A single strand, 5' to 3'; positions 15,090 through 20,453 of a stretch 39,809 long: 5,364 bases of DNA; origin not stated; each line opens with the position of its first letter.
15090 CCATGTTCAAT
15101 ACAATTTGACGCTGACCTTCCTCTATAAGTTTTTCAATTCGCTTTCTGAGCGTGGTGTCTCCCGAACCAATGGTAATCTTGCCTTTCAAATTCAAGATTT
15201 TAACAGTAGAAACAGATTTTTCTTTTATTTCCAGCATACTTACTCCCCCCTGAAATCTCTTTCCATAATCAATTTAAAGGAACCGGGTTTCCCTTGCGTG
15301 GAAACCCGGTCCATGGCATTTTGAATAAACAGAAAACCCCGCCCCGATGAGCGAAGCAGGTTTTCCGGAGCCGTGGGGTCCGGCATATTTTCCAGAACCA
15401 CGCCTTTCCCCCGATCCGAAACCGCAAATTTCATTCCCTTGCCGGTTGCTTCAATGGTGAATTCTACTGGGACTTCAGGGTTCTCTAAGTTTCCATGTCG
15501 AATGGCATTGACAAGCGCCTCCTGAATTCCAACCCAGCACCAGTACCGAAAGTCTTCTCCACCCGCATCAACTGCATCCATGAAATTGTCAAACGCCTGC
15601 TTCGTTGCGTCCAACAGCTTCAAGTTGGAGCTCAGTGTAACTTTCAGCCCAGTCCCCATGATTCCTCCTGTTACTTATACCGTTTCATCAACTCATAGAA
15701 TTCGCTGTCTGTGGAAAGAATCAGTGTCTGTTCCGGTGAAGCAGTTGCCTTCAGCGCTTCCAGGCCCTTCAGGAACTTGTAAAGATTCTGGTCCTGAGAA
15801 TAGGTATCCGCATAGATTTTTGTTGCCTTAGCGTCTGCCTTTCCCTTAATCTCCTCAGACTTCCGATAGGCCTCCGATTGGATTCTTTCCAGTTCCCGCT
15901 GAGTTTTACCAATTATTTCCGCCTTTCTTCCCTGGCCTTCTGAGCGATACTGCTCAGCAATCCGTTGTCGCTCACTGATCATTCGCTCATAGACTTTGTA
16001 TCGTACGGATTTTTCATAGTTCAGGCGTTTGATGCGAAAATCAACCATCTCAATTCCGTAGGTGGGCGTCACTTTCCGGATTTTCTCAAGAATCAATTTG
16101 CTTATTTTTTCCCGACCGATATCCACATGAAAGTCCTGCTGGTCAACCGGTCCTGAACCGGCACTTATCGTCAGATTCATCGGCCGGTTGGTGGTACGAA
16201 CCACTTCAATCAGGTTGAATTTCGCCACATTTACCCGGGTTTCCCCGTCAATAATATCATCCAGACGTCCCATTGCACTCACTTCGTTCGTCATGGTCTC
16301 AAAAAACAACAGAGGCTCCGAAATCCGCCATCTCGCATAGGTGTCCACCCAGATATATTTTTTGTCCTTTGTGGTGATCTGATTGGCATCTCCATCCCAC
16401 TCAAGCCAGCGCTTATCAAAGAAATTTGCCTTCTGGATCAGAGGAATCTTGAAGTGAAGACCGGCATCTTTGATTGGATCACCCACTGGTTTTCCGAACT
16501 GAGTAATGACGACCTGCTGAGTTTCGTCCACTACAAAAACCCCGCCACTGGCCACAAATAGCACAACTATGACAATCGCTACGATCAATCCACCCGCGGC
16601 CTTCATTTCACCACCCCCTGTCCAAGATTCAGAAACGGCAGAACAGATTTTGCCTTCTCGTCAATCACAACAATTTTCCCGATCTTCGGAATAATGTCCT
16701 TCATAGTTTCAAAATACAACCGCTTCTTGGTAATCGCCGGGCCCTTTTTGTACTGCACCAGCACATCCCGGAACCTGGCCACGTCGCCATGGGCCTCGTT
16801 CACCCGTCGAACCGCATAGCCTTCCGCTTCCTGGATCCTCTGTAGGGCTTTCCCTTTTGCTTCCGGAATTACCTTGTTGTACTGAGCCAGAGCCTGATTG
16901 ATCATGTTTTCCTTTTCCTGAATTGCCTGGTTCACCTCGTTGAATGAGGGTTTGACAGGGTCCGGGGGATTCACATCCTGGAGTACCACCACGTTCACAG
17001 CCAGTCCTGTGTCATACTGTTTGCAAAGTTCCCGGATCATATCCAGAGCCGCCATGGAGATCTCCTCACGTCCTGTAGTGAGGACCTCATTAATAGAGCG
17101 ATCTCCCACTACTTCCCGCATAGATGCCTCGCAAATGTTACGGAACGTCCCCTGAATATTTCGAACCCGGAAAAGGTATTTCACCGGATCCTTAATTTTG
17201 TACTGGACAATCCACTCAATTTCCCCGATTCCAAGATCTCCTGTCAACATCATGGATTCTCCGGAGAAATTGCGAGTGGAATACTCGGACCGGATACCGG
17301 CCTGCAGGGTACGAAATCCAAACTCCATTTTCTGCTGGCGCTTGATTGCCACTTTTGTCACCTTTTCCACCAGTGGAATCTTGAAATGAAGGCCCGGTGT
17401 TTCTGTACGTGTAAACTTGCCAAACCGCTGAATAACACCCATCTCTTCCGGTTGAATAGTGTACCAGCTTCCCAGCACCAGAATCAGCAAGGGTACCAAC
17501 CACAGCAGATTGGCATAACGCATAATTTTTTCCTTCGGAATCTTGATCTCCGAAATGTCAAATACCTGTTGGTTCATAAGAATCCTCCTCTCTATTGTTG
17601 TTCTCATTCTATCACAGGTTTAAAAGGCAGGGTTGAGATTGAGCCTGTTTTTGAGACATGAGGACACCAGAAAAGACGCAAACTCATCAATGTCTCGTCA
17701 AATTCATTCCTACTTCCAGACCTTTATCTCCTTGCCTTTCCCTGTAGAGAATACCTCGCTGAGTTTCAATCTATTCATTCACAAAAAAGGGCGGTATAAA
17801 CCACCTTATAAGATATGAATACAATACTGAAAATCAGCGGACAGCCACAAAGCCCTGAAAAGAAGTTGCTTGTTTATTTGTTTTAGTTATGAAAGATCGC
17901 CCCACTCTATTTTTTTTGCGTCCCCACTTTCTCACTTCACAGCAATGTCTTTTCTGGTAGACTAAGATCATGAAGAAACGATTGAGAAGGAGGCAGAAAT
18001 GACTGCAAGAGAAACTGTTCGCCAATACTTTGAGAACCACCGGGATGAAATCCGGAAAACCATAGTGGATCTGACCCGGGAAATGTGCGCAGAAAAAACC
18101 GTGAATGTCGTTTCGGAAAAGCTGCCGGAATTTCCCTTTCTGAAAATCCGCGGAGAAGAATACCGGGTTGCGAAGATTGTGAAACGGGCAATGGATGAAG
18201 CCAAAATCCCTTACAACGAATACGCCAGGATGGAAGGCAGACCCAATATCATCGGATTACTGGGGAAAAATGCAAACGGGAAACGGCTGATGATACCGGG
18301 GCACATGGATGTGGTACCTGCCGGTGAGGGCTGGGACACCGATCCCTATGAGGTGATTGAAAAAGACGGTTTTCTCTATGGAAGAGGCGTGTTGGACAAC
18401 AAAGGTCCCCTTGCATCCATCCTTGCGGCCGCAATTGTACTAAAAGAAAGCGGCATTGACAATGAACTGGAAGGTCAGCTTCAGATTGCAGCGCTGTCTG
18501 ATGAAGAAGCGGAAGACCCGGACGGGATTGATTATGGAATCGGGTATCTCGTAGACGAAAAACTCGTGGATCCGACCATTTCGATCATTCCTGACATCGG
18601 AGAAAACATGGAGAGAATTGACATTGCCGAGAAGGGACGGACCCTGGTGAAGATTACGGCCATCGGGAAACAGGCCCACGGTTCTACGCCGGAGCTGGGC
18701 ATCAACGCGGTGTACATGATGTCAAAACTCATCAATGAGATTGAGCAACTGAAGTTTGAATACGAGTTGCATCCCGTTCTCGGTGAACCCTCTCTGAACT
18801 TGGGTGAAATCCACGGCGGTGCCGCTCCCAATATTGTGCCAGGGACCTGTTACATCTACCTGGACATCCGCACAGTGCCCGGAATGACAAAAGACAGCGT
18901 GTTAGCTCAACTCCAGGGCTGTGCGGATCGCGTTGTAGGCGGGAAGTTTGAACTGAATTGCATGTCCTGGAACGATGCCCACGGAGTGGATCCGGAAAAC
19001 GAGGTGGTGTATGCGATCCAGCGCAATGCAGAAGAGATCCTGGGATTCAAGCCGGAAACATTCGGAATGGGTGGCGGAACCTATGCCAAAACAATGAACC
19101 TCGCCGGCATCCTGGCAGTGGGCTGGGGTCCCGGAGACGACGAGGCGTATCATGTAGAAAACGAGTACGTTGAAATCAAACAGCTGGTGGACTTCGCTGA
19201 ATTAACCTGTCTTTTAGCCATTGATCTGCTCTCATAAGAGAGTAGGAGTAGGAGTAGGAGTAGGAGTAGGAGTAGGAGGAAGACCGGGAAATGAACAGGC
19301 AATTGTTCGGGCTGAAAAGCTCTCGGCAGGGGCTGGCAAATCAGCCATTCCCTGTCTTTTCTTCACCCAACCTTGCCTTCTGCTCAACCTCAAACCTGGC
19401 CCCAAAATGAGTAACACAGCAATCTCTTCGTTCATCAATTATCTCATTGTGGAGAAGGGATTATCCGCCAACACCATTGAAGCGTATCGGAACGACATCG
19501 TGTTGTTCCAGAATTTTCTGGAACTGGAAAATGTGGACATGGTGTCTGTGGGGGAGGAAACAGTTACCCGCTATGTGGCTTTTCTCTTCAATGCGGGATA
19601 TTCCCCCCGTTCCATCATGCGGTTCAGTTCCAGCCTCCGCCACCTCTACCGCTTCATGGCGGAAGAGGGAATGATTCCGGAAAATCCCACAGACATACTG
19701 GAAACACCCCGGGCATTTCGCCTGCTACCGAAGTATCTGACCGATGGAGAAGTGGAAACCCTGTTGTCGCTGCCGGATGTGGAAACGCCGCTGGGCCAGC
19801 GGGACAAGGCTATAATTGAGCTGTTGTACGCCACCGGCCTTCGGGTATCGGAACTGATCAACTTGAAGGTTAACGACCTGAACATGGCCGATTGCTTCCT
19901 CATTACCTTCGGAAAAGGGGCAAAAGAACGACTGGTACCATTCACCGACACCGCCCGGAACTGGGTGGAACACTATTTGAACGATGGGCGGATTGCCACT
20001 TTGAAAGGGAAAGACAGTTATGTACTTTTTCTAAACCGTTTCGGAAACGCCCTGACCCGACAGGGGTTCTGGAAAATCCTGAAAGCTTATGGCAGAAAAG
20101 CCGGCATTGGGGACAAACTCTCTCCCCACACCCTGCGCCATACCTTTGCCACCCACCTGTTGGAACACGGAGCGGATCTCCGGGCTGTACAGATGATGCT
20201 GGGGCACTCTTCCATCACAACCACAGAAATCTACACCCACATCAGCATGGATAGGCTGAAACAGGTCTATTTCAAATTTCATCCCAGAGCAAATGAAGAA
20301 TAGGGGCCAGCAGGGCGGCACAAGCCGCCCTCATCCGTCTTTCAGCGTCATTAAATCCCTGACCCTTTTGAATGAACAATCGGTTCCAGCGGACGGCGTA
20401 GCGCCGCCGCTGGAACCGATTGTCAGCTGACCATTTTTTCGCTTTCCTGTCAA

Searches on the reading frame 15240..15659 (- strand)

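Call 57: search_protein_families(library=pfam, proteins=[window:15240-15659:-], max_evalue=0.00001)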
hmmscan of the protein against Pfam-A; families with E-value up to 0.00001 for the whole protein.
window:15240-15659:- (139 aa): 1 family
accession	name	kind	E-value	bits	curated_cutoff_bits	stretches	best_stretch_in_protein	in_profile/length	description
PF13581.12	HATPase_c_2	-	5.2e-18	65.7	27.4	1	35-126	26-119/127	Histidine kinase-like ATPase domain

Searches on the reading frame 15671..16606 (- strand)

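Call 56: search_protein_families(library=pfam, proteins=[window:15671-16606:-], max_evalue=0.00001)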
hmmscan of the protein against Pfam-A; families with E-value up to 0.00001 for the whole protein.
window:15671-16606:- (311 aa): 1 family
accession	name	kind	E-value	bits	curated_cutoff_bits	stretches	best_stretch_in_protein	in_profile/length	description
PF01145.31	Band_7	-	8.5e-29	101.3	23.6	1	25-225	2-175/176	SPFH domain / Band 7 family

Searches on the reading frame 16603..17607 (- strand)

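Call 56: search_protein_families(library=pfam, proteins=[window:16603-17607:-], max_evalue=0.00001)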
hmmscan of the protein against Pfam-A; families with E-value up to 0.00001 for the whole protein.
window:16603-17607:- (334 aa): 1 family
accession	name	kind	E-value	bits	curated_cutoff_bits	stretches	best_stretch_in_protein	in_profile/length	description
PF01145.31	Band_7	-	8.7e-31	107.8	23.6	1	50-241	2-174/176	SPFH domain / Band 7 family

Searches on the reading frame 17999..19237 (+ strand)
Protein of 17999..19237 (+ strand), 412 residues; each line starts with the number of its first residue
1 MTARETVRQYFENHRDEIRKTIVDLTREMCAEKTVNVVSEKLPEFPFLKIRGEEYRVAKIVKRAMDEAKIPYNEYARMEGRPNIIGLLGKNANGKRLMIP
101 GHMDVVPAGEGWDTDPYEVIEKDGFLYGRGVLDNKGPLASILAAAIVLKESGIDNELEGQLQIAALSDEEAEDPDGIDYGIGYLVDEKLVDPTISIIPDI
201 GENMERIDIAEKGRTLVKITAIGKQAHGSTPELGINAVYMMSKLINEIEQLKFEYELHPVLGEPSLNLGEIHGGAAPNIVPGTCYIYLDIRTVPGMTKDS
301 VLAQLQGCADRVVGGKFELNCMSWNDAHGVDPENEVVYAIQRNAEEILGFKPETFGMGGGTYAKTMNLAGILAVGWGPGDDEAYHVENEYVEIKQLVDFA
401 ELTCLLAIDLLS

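Call 57: search_protein_families(library=pfam, proteins=[window:17999-19237:+], max_evalue=0.00001)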
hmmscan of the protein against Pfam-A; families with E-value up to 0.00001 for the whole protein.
window:17999-19237:+ (412 aa): 2 families
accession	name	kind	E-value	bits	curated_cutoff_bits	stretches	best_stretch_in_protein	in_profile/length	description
PF01546.33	Peptidase_M20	-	1.2e-25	91.1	24.6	1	99-406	2-203/206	Peptidase family M20/M25/M40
PF07687.19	M20_dimer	-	3e-23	82.3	21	1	209-310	1-100/107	Peptidase dimerisation domain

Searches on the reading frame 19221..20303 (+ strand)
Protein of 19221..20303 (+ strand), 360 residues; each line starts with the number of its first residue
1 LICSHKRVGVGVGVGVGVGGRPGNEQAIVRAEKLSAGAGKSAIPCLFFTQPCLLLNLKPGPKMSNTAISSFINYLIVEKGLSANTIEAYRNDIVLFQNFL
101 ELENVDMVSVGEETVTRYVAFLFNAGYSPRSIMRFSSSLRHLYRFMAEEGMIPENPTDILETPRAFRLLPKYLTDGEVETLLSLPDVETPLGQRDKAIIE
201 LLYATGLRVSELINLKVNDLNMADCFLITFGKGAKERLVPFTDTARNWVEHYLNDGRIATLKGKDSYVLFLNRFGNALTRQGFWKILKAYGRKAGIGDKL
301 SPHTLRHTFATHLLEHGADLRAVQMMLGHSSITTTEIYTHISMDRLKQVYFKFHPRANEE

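Call 57: search_protein_families(library=pfam, proteins=[window:19221-20303:+], max_evalue=0.00001)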
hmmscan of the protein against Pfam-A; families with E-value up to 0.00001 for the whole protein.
window:19221-20303:+ (360 aa): 4 families
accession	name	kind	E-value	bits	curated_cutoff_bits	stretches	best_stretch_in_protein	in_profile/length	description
PF00589.27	Phage_integrase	-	2.2e-51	174.5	27.1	1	172-343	2-170/172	Phage integrase family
PF02899.23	Phage_int_SAM_1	-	7.2e-16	58.7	22.3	1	68-150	1-83/83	Phage integrase, N-terminal SAM-like domain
PF13102.12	Phage_int_SAM_5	-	5.4e-07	30.3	22.3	0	77-156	11-92/98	Phage integrase SAM-like domain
PF13495.12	Phage_int_SAM_4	-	8.6e-07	29.7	27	0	79-147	12-79/85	Phage integrase, N-terminal SAM-like domain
